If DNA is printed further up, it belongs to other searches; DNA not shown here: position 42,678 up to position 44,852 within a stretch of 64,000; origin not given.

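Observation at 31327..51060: Segmentally duplicated catabolic module: AOR, Liv-type importer, OYE-FAD/Fe-S reductase and SDR, repeated in tandem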

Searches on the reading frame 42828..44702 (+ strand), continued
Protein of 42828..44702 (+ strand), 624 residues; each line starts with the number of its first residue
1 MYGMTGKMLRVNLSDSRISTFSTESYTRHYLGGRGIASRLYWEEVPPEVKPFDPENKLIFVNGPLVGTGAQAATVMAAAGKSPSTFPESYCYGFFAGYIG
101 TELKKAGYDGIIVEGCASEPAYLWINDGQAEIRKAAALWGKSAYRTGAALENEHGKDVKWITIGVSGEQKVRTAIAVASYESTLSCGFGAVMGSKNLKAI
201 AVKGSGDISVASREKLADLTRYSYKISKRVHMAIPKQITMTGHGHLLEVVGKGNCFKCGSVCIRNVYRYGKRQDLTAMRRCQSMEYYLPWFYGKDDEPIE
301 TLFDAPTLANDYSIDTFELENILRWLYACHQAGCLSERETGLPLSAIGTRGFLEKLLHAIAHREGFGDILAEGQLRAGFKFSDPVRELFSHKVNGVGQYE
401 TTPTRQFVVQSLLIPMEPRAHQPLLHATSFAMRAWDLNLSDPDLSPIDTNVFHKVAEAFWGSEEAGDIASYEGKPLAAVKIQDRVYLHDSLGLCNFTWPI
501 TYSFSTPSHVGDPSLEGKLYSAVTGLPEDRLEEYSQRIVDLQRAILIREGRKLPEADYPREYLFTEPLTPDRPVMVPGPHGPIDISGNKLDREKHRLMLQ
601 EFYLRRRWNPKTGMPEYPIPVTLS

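Call 29: search_solved_structures(query=window:42828-44702:+, max_evalue=1e-30, show_alignments=4)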
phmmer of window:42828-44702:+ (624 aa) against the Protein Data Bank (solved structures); distinct sequences matched with E-value up to 1e-30: 8.
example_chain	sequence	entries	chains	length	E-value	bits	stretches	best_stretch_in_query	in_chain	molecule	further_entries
9mqx_D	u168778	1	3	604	1.2e-51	179.1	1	1-224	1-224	Aldehyde:ferredoxin oxidoreductase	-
1aor_A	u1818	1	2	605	7.2e-48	166.5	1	1-222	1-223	ALDEHYDE FERREDOXIN OXIDOREDUCTASE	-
1b25_A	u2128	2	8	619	2.8e-45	158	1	1-225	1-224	PROTEIN (FORMALDEHYDE FERREDOXIN OXIDOREDUCTASE) | FORMALDEHYDE FERREDOXIN OXIDOREDUCTASE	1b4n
4z3w_A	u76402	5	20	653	4.5e-41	144.1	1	2-220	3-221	Benzoyl-CoA reductase, putative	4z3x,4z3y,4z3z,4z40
9g7j_A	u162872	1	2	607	6.1e-40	140.4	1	1-219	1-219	Aldehyde ferredoxin oxidoreductase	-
6x6u_A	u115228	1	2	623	3.5e-38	134.6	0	1-225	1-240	Formaldehyde:ferredoxin oxidoreductase wor5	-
6x1o_A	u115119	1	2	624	3.5e-38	134.6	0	1-225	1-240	Formaldehyde:ferredoxin oxidoreductase wor5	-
8c0z_A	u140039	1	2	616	1.1e-37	132.9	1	3-209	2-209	Aldehyde:ferredoxin oxidoreductase,tungsten-containing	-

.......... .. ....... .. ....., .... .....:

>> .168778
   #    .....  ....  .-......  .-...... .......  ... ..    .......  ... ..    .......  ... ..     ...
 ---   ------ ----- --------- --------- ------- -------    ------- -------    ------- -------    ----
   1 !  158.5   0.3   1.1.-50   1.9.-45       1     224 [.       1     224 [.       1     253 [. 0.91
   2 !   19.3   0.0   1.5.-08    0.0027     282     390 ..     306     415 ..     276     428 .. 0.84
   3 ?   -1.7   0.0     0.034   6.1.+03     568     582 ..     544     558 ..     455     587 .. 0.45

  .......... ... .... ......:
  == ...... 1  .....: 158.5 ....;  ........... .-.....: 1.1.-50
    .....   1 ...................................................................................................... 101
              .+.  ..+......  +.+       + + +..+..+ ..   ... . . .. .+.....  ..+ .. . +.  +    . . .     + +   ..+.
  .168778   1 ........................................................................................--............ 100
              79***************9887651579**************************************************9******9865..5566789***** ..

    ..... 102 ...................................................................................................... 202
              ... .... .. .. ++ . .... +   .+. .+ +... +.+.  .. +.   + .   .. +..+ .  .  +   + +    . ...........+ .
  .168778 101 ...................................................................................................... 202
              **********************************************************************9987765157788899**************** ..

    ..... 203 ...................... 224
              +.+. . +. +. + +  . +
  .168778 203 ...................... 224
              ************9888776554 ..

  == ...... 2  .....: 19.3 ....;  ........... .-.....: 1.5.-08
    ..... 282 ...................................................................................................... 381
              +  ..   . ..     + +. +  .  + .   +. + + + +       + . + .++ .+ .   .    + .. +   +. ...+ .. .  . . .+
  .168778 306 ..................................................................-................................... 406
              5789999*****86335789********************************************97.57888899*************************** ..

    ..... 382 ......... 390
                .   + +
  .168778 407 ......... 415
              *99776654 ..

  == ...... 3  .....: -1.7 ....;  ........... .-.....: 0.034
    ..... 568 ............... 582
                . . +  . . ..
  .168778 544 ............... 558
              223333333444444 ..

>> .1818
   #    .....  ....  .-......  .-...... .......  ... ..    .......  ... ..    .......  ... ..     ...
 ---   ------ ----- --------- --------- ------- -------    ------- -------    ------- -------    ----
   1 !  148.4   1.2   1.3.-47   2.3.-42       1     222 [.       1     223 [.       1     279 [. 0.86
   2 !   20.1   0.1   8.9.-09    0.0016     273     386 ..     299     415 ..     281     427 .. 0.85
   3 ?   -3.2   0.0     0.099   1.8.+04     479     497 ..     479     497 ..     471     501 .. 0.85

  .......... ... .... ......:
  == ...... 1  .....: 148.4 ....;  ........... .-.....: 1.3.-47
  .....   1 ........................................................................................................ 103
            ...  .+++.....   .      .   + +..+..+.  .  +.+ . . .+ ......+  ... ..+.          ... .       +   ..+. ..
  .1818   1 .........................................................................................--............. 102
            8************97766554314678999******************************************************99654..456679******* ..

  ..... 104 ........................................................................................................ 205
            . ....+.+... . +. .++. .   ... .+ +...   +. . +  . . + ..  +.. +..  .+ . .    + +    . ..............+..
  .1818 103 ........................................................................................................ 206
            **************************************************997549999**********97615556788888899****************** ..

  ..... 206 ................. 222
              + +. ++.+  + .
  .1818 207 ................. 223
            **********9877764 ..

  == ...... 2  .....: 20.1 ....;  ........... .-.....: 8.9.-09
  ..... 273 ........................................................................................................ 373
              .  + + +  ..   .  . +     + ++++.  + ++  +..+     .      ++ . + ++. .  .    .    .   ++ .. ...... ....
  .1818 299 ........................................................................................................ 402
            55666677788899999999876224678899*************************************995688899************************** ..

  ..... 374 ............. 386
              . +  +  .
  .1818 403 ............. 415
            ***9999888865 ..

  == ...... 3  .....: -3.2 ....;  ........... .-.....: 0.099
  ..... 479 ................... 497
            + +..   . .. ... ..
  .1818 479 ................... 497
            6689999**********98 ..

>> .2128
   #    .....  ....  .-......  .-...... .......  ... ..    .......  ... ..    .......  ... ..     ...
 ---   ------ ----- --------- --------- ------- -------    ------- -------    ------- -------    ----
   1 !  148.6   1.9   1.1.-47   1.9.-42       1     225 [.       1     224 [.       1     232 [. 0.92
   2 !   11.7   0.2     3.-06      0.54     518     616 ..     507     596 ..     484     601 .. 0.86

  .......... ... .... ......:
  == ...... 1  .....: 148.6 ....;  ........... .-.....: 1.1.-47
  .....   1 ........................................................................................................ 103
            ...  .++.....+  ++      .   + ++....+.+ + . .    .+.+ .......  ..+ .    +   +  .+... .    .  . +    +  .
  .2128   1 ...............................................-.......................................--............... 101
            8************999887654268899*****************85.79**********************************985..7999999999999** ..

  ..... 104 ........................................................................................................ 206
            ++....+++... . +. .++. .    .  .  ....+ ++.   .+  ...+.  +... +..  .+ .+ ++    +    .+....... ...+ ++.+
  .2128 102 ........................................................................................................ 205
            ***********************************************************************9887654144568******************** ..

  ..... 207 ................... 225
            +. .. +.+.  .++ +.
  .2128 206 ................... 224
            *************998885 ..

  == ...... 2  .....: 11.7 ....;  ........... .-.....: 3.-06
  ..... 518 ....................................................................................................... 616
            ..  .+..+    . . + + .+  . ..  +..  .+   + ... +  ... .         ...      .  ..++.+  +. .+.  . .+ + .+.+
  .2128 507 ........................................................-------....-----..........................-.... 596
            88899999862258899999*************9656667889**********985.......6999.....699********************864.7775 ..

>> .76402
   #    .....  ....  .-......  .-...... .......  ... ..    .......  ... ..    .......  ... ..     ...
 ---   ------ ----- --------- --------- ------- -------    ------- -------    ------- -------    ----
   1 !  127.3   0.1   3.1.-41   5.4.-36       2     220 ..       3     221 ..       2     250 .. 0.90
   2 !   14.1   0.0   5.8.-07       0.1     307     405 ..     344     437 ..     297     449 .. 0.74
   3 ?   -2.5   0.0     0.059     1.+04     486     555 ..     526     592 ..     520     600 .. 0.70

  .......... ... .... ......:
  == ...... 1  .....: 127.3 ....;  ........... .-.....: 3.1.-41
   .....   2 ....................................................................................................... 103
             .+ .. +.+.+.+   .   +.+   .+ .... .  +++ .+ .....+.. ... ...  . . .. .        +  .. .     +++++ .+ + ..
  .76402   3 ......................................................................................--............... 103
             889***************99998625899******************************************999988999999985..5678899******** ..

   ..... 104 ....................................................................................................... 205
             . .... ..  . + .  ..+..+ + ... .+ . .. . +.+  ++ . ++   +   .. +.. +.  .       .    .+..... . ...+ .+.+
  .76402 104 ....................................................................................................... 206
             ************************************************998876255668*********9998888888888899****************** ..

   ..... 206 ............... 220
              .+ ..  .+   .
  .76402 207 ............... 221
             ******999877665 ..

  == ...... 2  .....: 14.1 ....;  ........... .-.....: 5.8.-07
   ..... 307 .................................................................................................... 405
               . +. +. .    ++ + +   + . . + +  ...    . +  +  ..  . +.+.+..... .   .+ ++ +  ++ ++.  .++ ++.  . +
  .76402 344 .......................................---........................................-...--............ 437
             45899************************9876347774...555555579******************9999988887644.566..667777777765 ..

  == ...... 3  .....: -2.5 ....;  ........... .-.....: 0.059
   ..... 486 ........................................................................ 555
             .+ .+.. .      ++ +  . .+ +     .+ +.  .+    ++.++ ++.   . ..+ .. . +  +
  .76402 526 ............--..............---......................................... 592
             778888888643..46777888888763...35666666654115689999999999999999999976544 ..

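Call 39: list_cluster_members(proteins=[P0001, P0121, P0003])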
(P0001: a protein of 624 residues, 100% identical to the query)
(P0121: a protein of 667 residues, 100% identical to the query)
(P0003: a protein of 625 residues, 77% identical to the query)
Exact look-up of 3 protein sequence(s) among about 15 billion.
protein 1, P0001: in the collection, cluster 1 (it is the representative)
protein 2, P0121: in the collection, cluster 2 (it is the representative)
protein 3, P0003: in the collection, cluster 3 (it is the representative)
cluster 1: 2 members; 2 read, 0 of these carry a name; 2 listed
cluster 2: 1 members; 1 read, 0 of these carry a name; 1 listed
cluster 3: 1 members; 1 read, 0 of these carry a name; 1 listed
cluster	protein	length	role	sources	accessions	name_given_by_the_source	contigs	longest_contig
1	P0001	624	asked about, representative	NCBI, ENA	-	-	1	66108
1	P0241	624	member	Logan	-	-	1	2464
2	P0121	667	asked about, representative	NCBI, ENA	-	-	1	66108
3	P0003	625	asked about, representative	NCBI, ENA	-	-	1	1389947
